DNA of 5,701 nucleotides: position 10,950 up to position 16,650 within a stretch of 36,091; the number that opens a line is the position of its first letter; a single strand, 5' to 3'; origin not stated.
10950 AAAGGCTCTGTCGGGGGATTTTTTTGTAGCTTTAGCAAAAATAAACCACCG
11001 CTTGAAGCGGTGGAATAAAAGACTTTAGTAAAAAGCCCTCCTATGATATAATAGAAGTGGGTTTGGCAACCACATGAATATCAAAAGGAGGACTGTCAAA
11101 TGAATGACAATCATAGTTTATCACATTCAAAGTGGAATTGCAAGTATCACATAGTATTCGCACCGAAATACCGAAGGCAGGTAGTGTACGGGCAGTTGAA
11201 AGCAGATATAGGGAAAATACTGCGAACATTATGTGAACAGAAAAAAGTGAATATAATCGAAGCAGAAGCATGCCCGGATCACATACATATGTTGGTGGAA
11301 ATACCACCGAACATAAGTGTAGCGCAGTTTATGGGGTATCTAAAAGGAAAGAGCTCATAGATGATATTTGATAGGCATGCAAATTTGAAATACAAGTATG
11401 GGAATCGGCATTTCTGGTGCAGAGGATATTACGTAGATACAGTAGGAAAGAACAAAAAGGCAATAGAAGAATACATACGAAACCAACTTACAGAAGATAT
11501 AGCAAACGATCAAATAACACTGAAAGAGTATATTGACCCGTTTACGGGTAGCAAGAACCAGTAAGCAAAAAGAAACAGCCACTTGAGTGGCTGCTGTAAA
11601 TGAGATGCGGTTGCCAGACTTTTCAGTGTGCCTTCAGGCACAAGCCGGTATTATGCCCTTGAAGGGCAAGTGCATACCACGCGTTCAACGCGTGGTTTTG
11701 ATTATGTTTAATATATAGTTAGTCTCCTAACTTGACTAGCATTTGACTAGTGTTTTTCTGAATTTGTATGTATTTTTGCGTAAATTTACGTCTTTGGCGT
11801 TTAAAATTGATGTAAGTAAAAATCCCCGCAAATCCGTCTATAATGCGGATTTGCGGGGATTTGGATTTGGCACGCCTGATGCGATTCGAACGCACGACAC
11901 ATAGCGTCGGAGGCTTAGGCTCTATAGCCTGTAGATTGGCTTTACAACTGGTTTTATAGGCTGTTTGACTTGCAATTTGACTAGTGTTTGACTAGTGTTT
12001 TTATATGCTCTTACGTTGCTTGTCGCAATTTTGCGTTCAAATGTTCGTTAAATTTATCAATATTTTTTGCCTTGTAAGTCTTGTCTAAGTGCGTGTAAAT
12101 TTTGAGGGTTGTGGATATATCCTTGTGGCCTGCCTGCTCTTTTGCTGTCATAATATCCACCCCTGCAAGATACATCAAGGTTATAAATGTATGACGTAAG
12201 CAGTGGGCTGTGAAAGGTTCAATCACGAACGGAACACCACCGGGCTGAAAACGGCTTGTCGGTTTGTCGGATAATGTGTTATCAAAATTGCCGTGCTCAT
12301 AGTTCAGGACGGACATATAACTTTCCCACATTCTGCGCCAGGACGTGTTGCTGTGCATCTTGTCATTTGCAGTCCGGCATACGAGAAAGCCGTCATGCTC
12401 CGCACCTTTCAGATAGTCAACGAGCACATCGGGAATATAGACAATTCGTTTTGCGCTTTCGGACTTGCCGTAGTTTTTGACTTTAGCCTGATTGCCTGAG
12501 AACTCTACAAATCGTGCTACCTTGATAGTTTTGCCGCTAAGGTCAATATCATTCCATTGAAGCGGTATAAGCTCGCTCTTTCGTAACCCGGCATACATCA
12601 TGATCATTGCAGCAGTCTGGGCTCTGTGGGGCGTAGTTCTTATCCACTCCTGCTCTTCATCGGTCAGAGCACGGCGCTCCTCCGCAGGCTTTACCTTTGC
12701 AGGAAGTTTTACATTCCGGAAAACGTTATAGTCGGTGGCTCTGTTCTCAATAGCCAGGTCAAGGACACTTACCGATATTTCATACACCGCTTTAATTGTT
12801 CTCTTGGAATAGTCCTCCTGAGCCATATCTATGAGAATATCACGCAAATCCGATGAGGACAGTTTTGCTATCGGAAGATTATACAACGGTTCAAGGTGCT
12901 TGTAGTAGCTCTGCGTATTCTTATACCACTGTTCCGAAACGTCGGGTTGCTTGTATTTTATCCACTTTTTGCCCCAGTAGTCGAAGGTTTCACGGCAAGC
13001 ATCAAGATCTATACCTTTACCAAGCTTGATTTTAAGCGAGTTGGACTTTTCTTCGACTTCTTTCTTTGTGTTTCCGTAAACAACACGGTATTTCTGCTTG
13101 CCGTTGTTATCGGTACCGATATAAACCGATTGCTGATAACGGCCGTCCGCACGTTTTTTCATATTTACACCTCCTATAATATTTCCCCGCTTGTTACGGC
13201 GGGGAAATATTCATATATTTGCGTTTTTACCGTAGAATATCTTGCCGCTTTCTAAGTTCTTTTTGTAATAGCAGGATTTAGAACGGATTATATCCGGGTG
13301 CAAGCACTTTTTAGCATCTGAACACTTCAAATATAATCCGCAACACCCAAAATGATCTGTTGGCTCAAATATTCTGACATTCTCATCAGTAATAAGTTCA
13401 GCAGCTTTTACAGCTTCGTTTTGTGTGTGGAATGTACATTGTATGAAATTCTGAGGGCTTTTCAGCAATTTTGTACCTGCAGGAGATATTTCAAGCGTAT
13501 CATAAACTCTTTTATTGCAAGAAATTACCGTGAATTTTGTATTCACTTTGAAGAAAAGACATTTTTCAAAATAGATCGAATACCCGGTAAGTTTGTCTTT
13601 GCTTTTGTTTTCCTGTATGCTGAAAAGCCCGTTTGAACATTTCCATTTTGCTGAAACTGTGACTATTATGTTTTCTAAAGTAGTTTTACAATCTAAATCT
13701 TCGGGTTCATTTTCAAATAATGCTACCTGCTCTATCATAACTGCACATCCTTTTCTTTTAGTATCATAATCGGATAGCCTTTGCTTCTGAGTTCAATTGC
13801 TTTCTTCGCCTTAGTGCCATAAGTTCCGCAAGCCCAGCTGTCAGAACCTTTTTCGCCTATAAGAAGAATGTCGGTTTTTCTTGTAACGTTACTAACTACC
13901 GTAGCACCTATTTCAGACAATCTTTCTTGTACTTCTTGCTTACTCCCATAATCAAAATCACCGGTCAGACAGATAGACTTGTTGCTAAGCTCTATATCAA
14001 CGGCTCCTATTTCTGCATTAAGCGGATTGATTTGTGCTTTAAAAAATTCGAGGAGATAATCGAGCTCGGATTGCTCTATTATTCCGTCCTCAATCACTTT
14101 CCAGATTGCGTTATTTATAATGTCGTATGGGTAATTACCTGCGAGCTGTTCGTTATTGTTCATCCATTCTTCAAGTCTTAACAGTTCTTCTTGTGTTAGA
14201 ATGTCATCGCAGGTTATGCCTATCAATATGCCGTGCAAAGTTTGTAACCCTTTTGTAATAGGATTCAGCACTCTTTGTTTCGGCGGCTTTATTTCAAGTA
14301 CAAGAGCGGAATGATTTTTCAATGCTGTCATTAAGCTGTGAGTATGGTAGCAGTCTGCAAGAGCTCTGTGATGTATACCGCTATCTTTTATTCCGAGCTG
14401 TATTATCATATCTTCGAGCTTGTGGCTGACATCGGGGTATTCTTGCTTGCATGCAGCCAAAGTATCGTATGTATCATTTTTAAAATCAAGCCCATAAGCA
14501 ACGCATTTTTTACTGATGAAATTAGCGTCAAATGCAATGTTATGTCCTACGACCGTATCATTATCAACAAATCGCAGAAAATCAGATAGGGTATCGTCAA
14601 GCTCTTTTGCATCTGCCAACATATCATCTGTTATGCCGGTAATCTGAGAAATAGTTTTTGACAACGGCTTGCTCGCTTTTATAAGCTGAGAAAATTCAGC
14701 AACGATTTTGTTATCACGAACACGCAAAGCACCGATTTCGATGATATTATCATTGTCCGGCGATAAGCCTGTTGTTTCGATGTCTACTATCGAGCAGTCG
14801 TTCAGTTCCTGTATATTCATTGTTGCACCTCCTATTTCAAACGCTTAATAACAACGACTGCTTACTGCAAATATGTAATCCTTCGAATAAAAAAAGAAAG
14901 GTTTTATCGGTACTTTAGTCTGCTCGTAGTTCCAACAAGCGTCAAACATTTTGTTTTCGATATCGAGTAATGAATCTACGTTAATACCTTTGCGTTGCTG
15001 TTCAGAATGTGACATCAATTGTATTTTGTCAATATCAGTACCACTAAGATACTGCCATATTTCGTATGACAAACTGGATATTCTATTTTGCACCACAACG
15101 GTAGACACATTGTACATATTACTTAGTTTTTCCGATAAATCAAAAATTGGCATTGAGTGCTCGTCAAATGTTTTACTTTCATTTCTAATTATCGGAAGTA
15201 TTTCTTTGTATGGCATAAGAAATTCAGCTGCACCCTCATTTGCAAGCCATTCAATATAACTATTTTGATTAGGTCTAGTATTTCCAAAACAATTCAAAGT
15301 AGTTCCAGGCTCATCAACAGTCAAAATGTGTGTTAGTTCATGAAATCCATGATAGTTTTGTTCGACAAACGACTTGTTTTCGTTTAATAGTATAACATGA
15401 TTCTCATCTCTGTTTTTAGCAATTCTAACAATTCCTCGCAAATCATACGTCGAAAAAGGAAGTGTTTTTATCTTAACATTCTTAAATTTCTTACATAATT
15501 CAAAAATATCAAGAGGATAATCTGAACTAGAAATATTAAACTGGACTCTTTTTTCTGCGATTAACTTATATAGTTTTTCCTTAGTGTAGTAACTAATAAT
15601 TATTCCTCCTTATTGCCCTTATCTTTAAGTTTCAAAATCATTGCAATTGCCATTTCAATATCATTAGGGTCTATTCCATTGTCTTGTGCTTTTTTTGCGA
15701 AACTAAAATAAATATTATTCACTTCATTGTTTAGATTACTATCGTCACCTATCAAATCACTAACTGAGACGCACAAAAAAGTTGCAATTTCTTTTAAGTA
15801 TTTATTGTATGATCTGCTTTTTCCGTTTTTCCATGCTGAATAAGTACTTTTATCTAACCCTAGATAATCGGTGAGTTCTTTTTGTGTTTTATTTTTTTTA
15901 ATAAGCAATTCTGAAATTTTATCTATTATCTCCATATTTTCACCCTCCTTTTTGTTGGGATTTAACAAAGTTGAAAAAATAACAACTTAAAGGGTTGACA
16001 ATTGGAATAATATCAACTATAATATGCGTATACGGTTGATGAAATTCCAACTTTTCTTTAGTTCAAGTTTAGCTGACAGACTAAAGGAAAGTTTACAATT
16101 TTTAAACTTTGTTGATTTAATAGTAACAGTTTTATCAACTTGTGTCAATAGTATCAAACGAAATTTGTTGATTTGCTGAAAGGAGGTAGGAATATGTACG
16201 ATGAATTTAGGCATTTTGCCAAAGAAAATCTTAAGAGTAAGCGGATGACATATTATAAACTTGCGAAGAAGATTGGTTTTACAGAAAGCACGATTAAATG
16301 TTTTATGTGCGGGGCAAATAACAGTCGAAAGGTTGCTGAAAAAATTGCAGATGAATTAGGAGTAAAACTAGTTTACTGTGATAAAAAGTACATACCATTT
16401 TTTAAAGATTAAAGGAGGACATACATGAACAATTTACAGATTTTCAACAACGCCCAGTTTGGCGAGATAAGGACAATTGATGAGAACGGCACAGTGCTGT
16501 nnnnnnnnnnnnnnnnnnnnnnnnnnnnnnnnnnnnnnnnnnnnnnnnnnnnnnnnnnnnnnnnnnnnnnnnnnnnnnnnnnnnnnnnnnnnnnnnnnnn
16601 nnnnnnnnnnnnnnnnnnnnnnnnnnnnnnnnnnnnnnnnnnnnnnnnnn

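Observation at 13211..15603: Exonuclease-BRCT fusion and a coupled Cys-cluster protein inserted into the repressor-ImmA-integrase operon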

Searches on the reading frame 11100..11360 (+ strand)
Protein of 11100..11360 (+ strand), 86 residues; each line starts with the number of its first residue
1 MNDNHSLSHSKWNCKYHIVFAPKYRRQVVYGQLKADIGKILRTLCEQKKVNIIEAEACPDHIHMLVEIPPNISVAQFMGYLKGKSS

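Call 100: search_protein_families(library=pfam, proteins=[window:11100-11360:+], max_evalue=0.01)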
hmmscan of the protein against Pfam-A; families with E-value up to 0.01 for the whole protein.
window:11100-11360:+ (86 aa): 1 family
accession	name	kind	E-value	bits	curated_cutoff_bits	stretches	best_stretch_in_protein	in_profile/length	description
PF01797.21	Y1_Tnp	-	2.3e-26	92.7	23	1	11-86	2-77/121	Transposase IS200 like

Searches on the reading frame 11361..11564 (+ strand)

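Call 100: search_protein_families(library=pfam, proteins=[window:11361-11564:+], max_evalue=0.01)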
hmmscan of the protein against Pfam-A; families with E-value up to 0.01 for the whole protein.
window:11361-11564:+ (67 aa): 1 family
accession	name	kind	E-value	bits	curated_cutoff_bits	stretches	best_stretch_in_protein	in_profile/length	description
PF01797.21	Y1_Tnp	-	1.3e-08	35.5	23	1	1-42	79-121/121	Transposase IS200 like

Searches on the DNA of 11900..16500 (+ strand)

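Call 7: search_dna_similar(query=window:11900-16500:+, collection=phages, mode=near)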
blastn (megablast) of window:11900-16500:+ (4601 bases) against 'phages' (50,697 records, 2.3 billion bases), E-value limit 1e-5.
Records with a match: 1; places in all: 1; records where one place covers at least 80% of the query: 0.
Best place of each record, by identity: 95-99% 1.
By first word of the organism name: Bacteriophage 1.
By host as written in the record: - 1.
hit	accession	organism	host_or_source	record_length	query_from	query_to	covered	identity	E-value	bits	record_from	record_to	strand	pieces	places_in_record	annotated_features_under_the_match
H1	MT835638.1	Bacteriophage sp.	human fecal samples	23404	1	1305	28%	97.9%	0e+0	2255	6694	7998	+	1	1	record has no annotation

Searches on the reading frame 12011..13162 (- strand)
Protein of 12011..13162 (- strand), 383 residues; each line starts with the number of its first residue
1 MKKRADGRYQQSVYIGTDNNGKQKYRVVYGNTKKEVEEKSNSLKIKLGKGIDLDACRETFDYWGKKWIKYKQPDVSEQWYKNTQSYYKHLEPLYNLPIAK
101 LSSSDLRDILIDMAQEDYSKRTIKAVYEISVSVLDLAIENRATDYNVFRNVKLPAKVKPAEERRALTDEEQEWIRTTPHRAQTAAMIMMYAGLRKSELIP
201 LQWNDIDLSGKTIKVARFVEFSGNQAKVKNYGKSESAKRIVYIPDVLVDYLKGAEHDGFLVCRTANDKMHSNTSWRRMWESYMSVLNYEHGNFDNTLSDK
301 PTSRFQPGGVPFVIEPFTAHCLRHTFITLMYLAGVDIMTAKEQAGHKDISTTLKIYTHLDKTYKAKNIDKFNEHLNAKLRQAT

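Call 3: search_protein_families(library=pfam, proteins=[window:12011-13162:-], max_evalue=0.1)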
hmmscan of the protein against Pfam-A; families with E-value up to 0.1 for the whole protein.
window:12011-13162:- (383 aa): 2 families
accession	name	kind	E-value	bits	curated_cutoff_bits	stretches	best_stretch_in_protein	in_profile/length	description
PF00589.27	Phage_integrase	-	8.4e-22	78.2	27.1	1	166-361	11-170/172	Phage integrase family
PF14659.12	Phage_int_SAM_3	-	0.015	16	22.6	1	59-109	1-53/58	Phage integrase, N-terminal SAM-like domain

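Call 4: search_protein_families(library=padloc, proteins=[window:12011-13162:-], max_evalue=0.1)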
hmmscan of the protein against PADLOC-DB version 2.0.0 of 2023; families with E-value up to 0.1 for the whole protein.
window:12011-13162:- (383 aa): 0 families

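Call 5: search_protein_families(library=phrogs, proteins=[window:12011-13162:-], max_evalue=0.01)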
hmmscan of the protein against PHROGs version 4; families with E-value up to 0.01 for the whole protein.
window:12011-13162:- (383 aa): 6 families
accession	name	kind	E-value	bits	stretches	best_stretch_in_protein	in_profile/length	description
phrog_1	-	integration and excision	1.3e-59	204.1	1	3-379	118-455/611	integrase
phrog_216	-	integration and excision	2.9e-30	106.4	1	124-379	16-244/301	integrase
phrog_7685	-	integration and excision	3.2e-12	47.5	1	317-373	181-237/240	integrase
phrog_23271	-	unknown function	4.1e-05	24.4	1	318-354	10-46/67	-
phrog_5830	-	integration and excision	0.00016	22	1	66-268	11-203/318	integrase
phrog_7269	-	integration and excision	0.00044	21.1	1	318-371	29-81/89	integrase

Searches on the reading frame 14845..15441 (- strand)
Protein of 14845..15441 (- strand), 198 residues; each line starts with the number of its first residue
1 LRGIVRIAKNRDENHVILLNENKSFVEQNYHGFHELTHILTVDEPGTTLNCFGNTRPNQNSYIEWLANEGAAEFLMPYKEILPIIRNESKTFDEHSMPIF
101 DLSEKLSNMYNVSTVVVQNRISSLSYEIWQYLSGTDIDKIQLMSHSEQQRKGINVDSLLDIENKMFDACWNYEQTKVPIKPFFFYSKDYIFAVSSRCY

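Call 3: search_protein_families(library=pfam, proteins=[window:14845-15441:-], max_evalue=0.1)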
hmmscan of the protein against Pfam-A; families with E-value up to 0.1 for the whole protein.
window:14845-15441:- (198 aa): 2 families
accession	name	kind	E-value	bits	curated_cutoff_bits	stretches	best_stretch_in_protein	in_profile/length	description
PF06114.19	Peptidase_M78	-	8.6e-13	48.6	22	1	12-122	26-123/123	IrrE N-terminal-like domain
PF22009.2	YLDV-IL18BP-like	-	0.061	14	27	0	46-118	13-90/104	Yaba-Like Disease Virus IL18BP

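Call 4: search_protein_families(library=padloc, proteins=[window:14845-15441:-], max_evalue=0.1)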
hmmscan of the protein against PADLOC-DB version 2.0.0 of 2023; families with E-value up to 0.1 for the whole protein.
window:14845-15441:- (198 aa): 6 families
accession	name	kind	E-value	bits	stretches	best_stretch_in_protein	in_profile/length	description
PDLC04141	capP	-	8.3e-09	33.3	1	10-120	50-149/242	capP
PDLC03946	RmrA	-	2.3e-06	24.6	1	11-179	173-320/357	-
PDLC03945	RmrA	-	2.8e-06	24.8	1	10-124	190-293/394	-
PDLC03944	RmrA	-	3.1e-05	21.2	1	10-86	181-253/384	-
PDLC03949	RmrA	-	7.3e-05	19.8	1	12-131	173-273/363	-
PDLC04776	PDC-M69B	-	0.0022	15.7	1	10-79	63-132/272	-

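Call 5: search_protein_families(library=phrogs, proteins=[window:14845-15441:-], max_evalue=0.01)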
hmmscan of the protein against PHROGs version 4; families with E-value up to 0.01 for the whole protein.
window:14845-15441:- (198 aa): 3 families
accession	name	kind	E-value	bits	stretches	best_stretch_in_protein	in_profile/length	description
phrog_87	-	other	6.1e-13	50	1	11-160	68-201/227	metallo-protease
phrog_2439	-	transcription regulation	5.4e-07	29.8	1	11-94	179-253/367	transcriptional regulator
phrog_1914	-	unknown function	1.4e-05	25.9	1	6-128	72-181/222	-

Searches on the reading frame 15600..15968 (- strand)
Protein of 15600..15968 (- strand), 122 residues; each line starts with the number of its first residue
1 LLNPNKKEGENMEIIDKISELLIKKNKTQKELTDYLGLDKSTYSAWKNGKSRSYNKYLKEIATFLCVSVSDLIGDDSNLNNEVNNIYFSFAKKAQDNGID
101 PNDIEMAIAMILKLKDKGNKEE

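Call 3: search_protein_families(library=pfam, proteins=[window:15600-15968:-], max_evalue=0.1)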
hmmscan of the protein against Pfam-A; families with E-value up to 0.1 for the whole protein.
window:15600-15968:- (122 aa): 6 families
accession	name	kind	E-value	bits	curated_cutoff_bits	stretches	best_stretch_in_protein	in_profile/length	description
PF01381.28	HTH_3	-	2.8e-07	30.9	23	1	19-71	2-54/55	Helix-turn-helix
PF13443.12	HTH_26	-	7.3e-07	29.8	22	1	17-74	1-59/63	Cro/C1-type HTH DNA-binding domain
PF12844.13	HTH_19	-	2e-05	24.9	30.2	1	17-51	3-37/64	Helix-turn-helix domain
PF13022.12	HTH_Tnp_1_2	-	0.0055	17.2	27.9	1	17-63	14-61/122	Helix-turn-helix of insertion element transposase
PF07022.19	Phage_CI_repr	-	0.016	16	22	1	26-72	12-57/65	Bacteriophage CI repressor helix-turn-helix domain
PF05269.17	Phage_CII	-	0.088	13.5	21.3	0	18-48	14-45/91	Bacteriophage CII protein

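Call 4: search_protein_families(library=padloc, proteins=[window:15600-15968:-], max_evalue=0.1)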
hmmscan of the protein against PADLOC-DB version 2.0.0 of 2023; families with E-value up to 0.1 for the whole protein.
window:15600-15968:- (122 aa): 15 families
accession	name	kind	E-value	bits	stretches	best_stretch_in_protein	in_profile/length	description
PDLC04775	PDC-M69A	-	1.4e-06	26.8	1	14-97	8-88/113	-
PDLC04142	capH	-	7.2e-06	25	1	12-117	5-100/103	capH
PDLC04760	PDC-M64C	-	3.9e-05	21.9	1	10-53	23-66/93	-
PDLC03947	RmrA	-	0.00029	17.8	1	8-96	6-93/383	-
PDLC04759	PDC-M64B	-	0.00033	18.7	1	10-73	23-83/135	-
PDLC04758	PDC-M64B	-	0.00035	19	1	10-97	27-107/123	-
PDLC03951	RmrA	-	0.00037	17.6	1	20-90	15-83/400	-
PDLC03954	RmrA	-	0.00037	17.5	1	21-95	18-92/380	-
PDLC04762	PDC-M64C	-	0.0004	18.4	1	12-51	26-65/97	-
PDLC02926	HTH_VI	-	0.00098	17.3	1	24-93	12-79/92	-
PDLC03944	RmrA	-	0.0058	13.7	1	25-94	18-86/384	-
PDLC03956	RmrA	-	0.014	12.4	1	25-68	21-64/399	-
PDLC03665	Control_protein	-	0.016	13.5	1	18-73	13-69/77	control protein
PDLC03952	RmrA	-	0.03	11.2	1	11-84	20-93/395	-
PDLC03949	RmrA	-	0.043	10.7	1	25-88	14-76/363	-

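Call 5: search_protein_families(library=phrogs, proteins=[window:15600-15968:-], max_evalue=0.01)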
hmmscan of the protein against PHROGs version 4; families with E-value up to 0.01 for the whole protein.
window:15600-15968:- (122 aa): 19 families
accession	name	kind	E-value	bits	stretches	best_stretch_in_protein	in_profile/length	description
phrog_8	-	transcription regulation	7.1e-16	59.6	1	7-110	70-156/346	transcriptional regulator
phrog_4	-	transcription regulation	8.9e-13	49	1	6-93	130-205/400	transcriptional repressor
phrog_3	-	transcription regulation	2.6e-10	41.7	1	7-85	82-158/430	transcriptional repressor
phrog_2967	-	transcription regulation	5.9e-10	40.1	1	9-103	6-103/225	transcriptional regulator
phrog_296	-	integration and excision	1.3e-06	28.4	1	6-64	220-279/626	DNA transposition protein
phrog_4583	-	transcription regulation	6.3e-06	27.1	1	11-77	8-74/81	transcriptional repressor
phrog_2538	-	head and packaging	1.1e-05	26.6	1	16-77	8-68/129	terminase small subunit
phrog_1994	-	DNA, RNA and nucleotide metabolism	1.2e-05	26.4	1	16-103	2-87/170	DNA binding protein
phrog_2328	-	transcription regulation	7e-05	23.6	1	26-76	28-78/128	transcriptional repressor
phrog_7241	-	transcription regulation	0.0012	19.9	1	28-73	76-121/122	transcriptional regulator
phrog_4779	-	transcription regulation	0.0013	20.2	1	15-62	4-53/98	transcriptional regulator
phrog_3951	-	unknown function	0.0016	19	1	9-64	240-295/301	-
phrog_7126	-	DNA, RNA and nucleotide metabolism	0.002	19.1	0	23-52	27-56/120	HTH DNA binding protein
phrog_2439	-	transcription regulation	0.0029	17.5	1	17-90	11-82/367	transcriptional regulator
phrog_7344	-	head and packaging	0.0037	18.5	1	20-65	22-65/161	terminase small subunit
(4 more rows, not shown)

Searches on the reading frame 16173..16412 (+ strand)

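Call 100: search_protein_families(library=pfam, proteins=[window:16173-16412:+], max_evalue=0.01)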
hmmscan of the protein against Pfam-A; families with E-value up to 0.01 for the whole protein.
window:16173-16412:+ (79 aa): 2 families
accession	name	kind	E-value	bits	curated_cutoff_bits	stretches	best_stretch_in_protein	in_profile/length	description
PF13443.12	HTH_26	-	0.00018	22.2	22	1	20-65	6-53/63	Cro/C1-type HTH DNA-binding domain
PF01381.28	HTH_3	-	0.0027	18.2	23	0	18-41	3-26/55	Helix-turn-helix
